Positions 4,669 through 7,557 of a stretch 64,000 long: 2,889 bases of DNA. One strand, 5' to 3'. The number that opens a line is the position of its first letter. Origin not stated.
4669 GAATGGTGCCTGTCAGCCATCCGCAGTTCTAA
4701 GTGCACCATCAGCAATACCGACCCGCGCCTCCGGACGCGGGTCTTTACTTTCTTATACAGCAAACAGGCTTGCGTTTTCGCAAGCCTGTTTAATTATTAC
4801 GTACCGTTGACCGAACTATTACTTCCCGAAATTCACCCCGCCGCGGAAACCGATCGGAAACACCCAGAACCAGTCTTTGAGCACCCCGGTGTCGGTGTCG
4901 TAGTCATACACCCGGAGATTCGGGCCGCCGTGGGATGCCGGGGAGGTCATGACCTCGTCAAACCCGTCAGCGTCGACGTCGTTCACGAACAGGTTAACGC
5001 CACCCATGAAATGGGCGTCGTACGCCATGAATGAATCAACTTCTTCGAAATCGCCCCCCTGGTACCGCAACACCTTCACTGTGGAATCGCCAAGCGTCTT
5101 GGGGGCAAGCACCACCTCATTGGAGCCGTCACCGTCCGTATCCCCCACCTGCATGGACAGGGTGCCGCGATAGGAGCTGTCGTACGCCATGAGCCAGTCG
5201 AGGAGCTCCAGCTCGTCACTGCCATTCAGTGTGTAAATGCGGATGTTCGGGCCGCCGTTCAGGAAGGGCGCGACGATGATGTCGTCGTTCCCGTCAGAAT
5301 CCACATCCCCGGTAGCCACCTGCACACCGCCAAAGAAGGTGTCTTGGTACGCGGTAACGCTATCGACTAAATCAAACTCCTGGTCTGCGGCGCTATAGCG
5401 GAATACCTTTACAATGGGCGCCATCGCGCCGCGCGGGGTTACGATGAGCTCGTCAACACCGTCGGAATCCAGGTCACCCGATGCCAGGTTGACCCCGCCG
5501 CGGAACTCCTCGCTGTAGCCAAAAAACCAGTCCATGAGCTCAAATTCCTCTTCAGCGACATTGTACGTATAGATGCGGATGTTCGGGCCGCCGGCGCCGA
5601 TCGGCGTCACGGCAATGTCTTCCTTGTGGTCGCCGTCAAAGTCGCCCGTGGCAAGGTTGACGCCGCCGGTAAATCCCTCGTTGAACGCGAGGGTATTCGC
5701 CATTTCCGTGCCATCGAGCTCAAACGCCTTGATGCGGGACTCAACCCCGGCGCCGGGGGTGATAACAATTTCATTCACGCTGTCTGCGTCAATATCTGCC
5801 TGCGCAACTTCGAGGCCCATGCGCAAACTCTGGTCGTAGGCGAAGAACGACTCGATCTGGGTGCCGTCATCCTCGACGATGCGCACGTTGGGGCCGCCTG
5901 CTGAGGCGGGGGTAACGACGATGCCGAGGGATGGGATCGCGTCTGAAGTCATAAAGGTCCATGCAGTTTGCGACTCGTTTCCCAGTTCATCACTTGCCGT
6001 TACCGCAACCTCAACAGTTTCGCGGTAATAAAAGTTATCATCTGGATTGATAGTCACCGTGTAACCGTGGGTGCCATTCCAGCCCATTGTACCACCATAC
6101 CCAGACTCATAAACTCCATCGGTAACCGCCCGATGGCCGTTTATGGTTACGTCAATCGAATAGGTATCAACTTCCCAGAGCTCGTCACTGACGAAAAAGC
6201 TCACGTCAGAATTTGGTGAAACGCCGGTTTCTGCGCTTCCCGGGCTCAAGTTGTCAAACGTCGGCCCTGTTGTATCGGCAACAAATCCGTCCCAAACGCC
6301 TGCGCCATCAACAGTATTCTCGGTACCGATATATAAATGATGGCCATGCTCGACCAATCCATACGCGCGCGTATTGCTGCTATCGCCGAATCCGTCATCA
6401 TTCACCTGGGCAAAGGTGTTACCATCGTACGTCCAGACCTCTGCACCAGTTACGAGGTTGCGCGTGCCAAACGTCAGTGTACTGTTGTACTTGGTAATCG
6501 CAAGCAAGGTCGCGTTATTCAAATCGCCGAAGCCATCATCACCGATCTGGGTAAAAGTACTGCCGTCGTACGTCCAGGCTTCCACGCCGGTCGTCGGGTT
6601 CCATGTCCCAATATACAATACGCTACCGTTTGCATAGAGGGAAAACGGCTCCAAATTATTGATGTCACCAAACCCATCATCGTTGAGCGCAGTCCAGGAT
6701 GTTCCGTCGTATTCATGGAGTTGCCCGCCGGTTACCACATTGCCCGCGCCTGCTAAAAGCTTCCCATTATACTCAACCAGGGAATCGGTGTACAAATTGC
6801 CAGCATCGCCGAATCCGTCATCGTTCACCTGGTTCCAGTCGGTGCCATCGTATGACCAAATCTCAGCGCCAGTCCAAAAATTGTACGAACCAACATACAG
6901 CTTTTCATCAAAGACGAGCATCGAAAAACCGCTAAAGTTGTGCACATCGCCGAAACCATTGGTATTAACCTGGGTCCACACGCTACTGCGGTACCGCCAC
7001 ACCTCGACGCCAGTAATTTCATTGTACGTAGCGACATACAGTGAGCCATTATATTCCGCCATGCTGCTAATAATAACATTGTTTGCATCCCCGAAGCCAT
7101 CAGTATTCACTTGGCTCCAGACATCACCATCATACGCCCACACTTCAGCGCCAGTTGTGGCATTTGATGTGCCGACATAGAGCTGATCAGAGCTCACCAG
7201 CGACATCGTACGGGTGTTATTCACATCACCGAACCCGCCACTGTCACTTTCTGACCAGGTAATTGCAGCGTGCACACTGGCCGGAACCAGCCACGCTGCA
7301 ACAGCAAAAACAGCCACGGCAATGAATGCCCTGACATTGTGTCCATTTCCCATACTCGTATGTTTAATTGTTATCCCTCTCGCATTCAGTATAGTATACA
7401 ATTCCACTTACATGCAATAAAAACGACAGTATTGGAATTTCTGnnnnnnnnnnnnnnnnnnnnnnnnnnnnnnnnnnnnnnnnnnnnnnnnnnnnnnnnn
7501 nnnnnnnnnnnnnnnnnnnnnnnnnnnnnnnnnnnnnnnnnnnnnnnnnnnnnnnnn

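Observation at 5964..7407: Unrecognised N-terminal repeat module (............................, ~50 aa x7) in the large secreted proteins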

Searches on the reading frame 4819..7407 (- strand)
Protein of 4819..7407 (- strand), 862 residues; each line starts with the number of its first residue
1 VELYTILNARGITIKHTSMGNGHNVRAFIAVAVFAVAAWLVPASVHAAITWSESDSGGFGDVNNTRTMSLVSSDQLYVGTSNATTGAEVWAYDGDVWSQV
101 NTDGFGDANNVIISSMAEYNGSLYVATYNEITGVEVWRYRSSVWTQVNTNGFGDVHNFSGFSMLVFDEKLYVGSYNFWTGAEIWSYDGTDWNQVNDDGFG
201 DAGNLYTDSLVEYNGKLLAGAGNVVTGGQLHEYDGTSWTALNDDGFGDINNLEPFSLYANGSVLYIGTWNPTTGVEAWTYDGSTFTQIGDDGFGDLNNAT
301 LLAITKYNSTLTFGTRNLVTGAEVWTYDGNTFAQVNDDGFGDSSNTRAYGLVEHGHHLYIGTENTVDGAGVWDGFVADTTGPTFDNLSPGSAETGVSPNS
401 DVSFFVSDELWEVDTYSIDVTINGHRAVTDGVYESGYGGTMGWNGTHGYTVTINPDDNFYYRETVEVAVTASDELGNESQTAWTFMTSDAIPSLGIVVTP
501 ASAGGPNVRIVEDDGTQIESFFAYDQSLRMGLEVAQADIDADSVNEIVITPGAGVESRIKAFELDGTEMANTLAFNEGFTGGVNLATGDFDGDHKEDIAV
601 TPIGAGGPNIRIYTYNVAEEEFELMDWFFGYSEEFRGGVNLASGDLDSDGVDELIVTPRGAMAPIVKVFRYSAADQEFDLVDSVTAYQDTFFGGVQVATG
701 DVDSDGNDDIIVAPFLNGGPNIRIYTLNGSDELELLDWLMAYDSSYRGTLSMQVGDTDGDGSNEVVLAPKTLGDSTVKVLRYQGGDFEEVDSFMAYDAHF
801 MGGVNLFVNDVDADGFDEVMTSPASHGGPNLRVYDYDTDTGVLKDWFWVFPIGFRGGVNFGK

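Call 7: search_protein_families(library=pfam, proteins=[window:4819-7407:-], max_evalue=1)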
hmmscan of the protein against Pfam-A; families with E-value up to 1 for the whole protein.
window:4819-7407:- (862 aa): 4 families
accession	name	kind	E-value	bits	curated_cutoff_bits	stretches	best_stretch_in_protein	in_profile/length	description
PF13517.12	FG-GAP_3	-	6.9e-14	52.6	26.9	4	701-766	1-60/61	FG-GAP-like repeat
PF01839.29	FG-GAP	-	6e-10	39.2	22.1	3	582-601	2-21/37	FG-GAP repeat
PF13205.12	Big_5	-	1e-06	29.9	23.6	1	378-487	1-105/105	Bacterial Ig-like domain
PF21579.3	PabTrmU54_TRAM_dom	-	0.23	11.9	27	0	241-256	8-25/56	tRNA (uracil(54)-C(5))-methyltransferase, TRAM domain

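Call 9: search_protein_families(library=ncbifam, proteins=[window:4819-7407:-], max_evalue=1)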
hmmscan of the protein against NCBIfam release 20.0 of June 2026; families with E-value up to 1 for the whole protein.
window:4819-7407:- (862 aa): 3 families
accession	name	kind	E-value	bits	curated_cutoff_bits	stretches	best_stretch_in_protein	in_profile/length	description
NF040820.1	trans_reg_LrpA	equivalog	0.032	14.1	250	0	166-196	89-119/141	HTH-type transcriptional regulator LrpA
NF047539.1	XAC2610_fam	domain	0.16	12.4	35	1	587-624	3-42/89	XAC2610-related protein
TIGR04534.2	ELWxxDGT_rpt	domain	0.54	10.4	65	0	75-94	2-21/47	ELWxxDGT repeat protein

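Call 15: find_homologous_proteins(query=window:4819-7353:-, max_evalue=1e-10)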
Query window:4819-7353:- (844 aa): 884 proteins with E <= 1e-10 among 8000 candidates; the best 120 are listed.
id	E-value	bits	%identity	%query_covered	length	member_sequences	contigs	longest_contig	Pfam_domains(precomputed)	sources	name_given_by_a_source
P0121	0.0e+0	1913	100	100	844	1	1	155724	PF01839.30,PF13205.13,PF13517.13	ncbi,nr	ncbi:MAG: Ig-like domain-containing protein [Patescibacteria group bacterium]|nr:Ig-like domain-cont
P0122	0.0e+0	1245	66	99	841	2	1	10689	PF01839.30,PF13517.13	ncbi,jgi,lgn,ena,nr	ncbi:VCBS repeat-containing protein [Patescibacteria group bacterium]|nr:VCBS repeat-containing prot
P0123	0.0e+0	1220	68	100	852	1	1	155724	PF01839.30,PF13517.13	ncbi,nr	ncbi:MAG: hypothetical protein PHF98_05140 [Patescibacteria group bacterium]|nr:hypothetical protein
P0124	0.0e+0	1084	62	100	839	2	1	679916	PF01839.30,PF13517.13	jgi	-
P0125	0.0e+0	1029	55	99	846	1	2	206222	PF01839.30,PF13205.13,PF13517.13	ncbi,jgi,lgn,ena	ncbi:MAG: FG-GAP-like repeat-containing protein [Patescibacteria group bacterium]|jgi:hypothetical p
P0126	0.0e+0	1025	56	98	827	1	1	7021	PF01839.30,PF13205.13,PF13517.13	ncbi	ncbi:MAG: FG-GAP-like repeat-containing protein [Patescibacteria group bacterium]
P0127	0.0e+0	1020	55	99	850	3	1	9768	PF01839.30,PF13205.13,PF13517.13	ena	-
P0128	2.6e-296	1004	49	96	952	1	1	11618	PF01839.30,PF13205.13,PF13517.13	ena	-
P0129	5.5e-291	986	53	98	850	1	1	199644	PF01839.30,PF13205.13,PF13517.13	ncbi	-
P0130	1.1e-279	949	54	98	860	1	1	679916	PF01839.30,PF12256.15,PF13205.13,PF13517.13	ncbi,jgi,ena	ncbi:MAG: Ig-like domain-containing protein [Patescibacteria group bacterium]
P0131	3.3e-278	944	53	99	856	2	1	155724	PF01839.30,PF13517.13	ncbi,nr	ncbi:MAG: VCBS repeat-containing protein [Patescibacteria group bacterium]|nr:VCBS repeat-containing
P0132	3.0e-276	937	53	99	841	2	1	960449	PF01839.30,PF16743.11,PF13517.13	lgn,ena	-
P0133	2.3e-229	782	48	82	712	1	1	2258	PF01839.30,PF13517.13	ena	-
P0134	4.7e-214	732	39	85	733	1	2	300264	PF01839.30,PF13517.13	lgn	-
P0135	5.7e-214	731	46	78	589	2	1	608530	PF01839.30,PF13517.13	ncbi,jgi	ncbi:MAG: FG-GAP-like repeat-containing protein [Patescibacteria group bacterium]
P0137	1.2e-185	638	38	99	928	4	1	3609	PF01839.30,PF16743.11,PF13205.13,PF13517.13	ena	-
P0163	4.3e-95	338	31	93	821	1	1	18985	PF13205.13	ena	-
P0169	8.9e-91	324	30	98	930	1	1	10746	PF13205.13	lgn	-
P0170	1.7e-90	323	31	96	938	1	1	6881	PF13205.13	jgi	jgi:hypothetical protein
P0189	3.6e-84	302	31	90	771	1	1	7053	PF01839.30,PF03478.25,PF13517.13,PF05345.19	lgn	-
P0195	8.3e-83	297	29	92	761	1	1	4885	PF01839.30,PF25292.1,PF13517.13,PF05345.19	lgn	-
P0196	4.0e-82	295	31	94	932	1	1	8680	PF13517.13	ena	-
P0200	2.8e-81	292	32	75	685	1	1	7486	PF01839.30,PF13517.13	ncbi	-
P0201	3.0e-81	292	30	82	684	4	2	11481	PF01839.30,PF13517.13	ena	-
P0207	1.5e-79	287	30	93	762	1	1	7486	PF01839.30,PF13517.13,PF05345.19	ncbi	-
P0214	4.7e-77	278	28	93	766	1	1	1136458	PF01839.30,PF13517.13,PF05345.19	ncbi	-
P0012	5.3e-77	278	40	46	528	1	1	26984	PF13205.13,PF00404.25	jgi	jgi:hypothetical protein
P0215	1.2e-76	277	27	79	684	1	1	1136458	PF01839.30,PF13517.13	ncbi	-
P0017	1.2e-74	270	43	45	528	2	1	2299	PF13205.13,PF00404.25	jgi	-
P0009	2.5e-73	266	39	46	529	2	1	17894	PF13205.13,PF00404.25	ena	-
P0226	1.5e-72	264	35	55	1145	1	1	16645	PF01839.30,PF25292.1,PF13517.13,PF13287.13,PF13290.14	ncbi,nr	ncbi:chitobiase/beta-hexosaminidase C-terminal domain-containing protein [Patescibacteria group bact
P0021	6.1e-72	261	41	46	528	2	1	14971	PF13205.13,PF00404.25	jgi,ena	-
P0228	1.2e-71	261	29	80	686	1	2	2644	PF01839.30,PF13517.13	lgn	-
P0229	2.3e-71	260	40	52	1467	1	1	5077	PF13205.13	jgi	-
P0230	3.1e-71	259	29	91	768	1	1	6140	PF01839.30,PF13517.13,PF05345.19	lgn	-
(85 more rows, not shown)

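Call 39: predict_structure(alignment_id=A4)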
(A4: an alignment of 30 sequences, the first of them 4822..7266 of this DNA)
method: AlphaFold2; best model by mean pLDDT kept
length: 815 residues; sequences in the alignment: 30
mean_pLDDT: 91.4   pTM: 0.56
mean pLDDT of the five models: 91.4, 90.9, 90.7, 90.6, 90.3
residues with pLDDT >= 90: 590; 70-90: 212; 50-70: 10; < 50: 3
segments of 3 or more residues with pLDDT < 50: 443-445
pLDDT, mean of each block of 10 residues (from residue 1): 89 92 92 95 93 95 96 96 95 94 96 95 97 97 96 95 97 96 96 94 96 96 96 96 94 96 94 96 94 95 93 95 93 94 90 93 93 93 93 89 89 82 95 95 64 88 86 89 90 85 90 89 93 91 89 86 93 92 89 93 92 92 92 96 92 90 93 92 93 91 91 87 90 89 89 88 81 87 83 70 86 85
secondary structure, 60 per line:
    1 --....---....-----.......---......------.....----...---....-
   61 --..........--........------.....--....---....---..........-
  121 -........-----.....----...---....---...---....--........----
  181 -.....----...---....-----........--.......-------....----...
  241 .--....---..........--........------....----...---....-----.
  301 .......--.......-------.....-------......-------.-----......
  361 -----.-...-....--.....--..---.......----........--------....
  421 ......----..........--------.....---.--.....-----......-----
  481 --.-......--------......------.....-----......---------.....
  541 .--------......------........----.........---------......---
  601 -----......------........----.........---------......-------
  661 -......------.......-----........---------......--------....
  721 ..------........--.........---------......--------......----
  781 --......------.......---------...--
elements in order (helices of 4 or more, strands of 3 or more residues): E3-6 H10-13 E19-25 E29-34 E41-45 E50-52 H56-59 E63-72 E75-82 E89-93 E96-99 H103-106 E110-119 E122-129 E135-139 E144-146 H150-153 E157-159 E163-166 E169-176 E182-186 E191-193 H197-200 E206-213 E216-222 E230-233 E238-241 H244-247 E251-260 E263-270 E277-280 E285-287 H291-294 E300-307 E310-316 E324-328 E336-341 E355-360 E372-375 E378-382 E390-396 E401-408 E417-426 E431-440 E449-453 E460-464 E470-475 E485-490 E499-504 E511-515 E521-526 E536-541 E550-555 E562-569 E574-582 E592-597 E606-611 E618-625 E630-638 E648-653 E662-667 E674-680 E686-693 E703-708 E717-722 E729-736 E739-747 E757-762 E771-776 E783-788 E795-801 E811-813

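Call 44: find_encoding_contigs(protein=P0121, flank=3000, max_places=3)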
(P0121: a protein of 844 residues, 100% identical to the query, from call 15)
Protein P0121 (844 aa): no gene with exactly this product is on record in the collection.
